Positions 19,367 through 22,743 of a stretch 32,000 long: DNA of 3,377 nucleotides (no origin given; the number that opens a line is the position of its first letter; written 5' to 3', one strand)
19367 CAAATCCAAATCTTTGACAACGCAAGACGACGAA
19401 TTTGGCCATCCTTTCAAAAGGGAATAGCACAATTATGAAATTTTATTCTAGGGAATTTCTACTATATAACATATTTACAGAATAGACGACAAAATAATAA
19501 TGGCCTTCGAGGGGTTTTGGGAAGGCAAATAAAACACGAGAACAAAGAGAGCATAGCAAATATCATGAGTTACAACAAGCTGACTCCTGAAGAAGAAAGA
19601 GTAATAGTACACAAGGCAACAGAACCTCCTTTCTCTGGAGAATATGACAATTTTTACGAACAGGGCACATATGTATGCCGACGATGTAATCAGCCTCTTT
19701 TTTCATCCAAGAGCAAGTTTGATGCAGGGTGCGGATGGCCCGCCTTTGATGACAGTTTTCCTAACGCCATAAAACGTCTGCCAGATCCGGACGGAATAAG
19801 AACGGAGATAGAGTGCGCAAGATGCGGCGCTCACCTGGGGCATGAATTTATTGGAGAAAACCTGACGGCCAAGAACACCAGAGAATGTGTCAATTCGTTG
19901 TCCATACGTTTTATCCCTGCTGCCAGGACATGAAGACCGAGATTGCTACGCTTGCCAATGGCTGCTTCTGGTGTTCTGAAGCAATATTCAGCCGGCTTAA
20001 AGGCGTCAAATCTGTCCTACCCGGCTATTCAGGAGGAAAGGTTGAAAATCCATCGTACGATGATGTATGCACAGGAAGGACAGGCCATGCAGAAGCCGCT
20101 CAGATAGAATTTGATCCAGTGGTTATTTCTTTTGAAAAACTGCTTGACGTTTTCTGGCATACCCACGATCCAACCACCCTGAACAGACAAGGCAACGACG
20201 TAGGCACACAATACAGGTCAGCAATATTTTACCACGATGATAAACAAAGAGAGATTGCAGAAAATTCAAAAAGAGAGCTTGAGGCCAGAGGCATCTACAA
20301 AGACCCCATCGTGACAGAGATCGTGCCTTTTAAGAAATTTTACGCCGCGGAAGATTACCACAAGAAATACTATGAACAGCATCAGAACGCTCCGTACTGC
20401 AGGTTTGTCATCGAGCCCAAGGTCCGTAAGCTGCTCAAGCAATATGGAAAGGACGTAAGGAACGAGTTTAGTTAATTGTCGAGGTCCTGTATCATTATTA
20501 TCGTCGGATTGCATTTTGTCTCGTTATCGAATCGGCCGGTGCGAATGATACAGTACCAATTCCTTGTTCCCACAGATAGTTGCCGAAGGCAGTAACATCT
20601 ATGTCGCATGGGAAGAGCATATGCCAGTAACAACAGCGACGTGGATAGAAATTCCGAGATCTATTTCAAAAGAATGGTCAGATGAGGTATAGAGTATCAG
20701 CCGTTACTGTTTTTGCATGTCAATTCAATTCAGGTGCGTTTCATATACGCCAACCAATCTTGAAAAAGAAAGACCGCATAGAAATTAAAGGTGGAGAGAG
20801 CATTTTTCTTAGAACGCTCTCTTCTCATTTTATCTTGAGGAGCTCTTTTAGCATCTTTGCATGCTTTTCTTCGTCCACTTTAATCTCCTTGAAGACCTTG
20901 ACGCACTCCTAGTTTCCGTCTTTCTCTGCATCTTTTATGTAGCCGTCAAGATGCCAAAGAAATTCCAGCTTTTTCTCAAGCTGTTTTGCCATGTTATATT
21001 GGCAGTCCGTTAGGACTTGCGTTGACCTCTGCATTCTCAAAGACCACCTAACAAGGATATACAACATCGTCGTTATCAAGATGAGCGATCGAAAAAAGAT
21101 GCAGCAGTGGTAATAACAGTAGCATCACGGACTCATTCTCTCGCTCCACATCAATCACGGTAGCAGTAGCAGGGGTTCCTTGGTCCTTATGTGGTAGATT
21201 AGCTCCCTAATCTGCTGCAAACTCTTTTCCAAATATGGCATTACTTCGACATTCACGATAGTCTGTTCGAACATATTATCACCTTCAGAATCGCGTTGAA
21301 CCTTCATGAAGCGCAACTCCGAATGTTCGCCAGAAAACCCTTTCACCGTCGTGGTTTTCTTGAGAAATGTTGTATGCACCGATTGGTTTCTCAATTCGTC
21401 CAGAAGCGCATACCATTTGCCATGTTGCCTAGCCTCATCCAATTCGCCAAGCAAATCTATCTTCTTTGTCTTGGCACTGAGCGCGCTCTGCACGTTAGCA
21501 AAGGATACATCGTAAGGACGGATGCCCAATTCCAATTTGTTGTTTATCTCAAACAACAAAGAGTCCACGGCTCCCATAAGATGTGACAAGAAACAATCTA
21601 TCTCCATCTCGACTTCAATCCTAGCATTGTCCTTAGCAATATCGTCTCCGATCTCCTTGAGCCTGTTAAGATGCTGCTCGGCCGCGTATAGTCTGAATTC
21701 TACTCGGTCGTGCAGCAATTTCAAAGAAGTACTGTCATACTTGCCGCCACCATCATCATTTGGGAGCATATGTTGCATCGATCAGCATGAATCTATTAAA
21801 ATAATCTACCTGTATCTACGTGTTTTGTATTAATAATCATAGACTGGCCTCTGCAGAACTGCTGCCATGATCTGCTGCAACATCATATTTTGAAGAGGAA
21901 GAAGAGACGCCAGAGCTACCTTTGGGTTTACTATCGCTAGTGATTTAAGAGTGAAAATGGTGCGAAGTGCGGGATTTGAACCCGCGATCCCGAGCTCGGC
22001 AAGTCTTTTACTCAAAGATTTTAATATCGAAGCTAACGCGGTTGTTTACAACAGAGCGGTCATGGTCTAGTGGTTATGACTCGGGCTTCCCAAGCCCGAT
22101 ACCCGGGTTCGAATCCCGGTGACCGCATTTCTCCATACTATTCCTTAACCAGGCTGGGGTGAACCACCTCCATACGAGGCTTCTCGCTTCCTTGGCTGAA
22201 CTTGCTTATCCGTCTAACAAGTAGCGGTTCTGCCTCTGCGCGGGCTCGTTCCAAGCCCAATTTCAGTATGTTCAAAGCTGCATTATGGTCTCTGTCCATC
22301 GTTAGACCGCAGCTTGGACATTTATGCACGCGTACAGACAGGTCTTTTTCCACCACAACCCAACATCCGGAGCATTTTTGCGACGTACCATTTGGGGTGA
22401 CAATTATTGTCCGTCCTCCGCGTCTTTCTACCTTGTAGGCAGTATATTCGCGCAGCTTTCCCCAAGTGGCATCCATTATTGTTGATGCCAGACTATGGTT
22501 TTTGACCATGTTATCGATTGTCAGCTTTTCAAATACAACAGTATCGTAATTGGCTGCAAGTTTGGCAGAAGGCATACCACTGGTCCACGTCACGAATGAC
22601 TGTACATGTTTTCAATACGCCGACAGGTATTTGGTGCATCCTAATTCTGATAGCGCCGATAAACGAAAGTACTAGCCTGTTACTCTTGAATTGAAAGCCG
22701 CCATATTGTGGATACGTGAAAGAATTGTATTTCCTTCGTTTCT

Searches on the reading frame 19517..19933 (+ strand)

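Call 3: search_protein_families(library=pfam, proteins=[window:19517-19933:+], max_evalue=1)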
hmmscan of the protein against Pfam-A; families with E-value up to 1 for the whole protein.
window:19517-19933:+ (138 aa): 11 families
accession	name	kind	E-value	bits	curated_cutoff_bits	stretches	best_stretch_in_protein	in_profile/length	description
PF01641.26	SelR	-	2e-39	134.6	24.9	1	22-134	1-116/116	SelR domain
PF18439.7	zf_UBZ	-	0.0036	17.4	25.6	1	51-61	2-12/32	Ubiquitin-Binding Zinc Finger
PF13696.11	zf-CCHC_2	-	0.014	15.6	27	1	51-60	3-12/21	Zinc knuckle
PF01907.25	Ribosomal_L37e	-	0.015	15.8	27.6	1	53-76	17-40/53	Ribosomal protein L37e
PF19474.4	DUF6011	-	0.017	15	26.6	1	51-66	8-23/37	Family of unknown function (DUF6011)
PF17283.8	Zn_ribbon_SprT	-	0.022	15.3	28.1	1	51-61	24-34/38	SprT-like zinc ribbon domain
PF24046.1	At4g08330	-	0.022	15.2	27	1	95-117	76-98/129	At4g08330 beta-tent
PF14279.12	HNH_5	-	0.04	14.3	27.5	0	51-60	33-42/56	HNH endonuclease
PF24458.1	DUF7573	-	0.084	13.3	30.2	0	96-106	10-20/39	Domain of unknown function (DUF7573)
PF03226.21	Yippee-Mis18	-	0.11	13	26.6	0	96-112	57-73/108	Yippee zinc-binding/DNA-binding /Mis18, centromere assembly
PF08271.17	Zn_Ribbon_TF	-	0.18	11.8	29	0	47-57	15-25/43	TFIIB zinc-binding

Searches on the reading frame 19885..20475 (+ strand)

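Call 3: search_protein_families(library=pfam, proteins=[window:19885-20475:+], max_evalue=1)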
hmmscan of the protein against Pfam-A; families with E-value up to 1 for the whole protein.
window:19885-20475:+ (196 aa): 2 families
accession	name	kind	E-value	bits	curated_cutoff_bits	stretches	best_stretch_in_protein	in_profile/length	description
PF01625.27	PMSR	-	1.2e-67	227.3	23.7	1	21-172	2-152/153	Peptide methionine sulfoxide reductase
PF18663.7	Pallilysin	-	0.15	12.5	25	1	80-146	12-77/118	Pallilysin beta barrel domain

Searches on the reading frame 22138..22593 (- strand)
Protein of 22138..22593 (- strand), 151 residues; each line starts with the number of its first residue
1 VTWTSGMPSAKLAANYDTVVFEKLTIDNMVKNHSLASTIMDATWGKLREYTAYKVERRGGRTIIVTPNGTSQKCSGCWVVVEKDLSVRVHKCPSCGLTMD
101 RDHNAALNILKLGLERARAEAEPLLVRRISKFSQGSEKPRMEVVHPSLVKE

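Call 9: search_protein_families(library=pfam, proteins=[window:22138-22593:-], max_evalue=0.001)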
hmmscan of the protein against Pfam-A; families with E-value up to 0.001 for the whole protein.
window:22138-22593:- (151 aa): 1 family
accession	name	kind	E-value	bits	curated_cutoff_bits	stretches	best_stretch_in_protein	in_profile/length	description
PF07282.18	Cas12f1-like_TNB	-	2.6e-22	79.2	26.3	1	44-109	1-60/60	Cas12f1-like, TNB domain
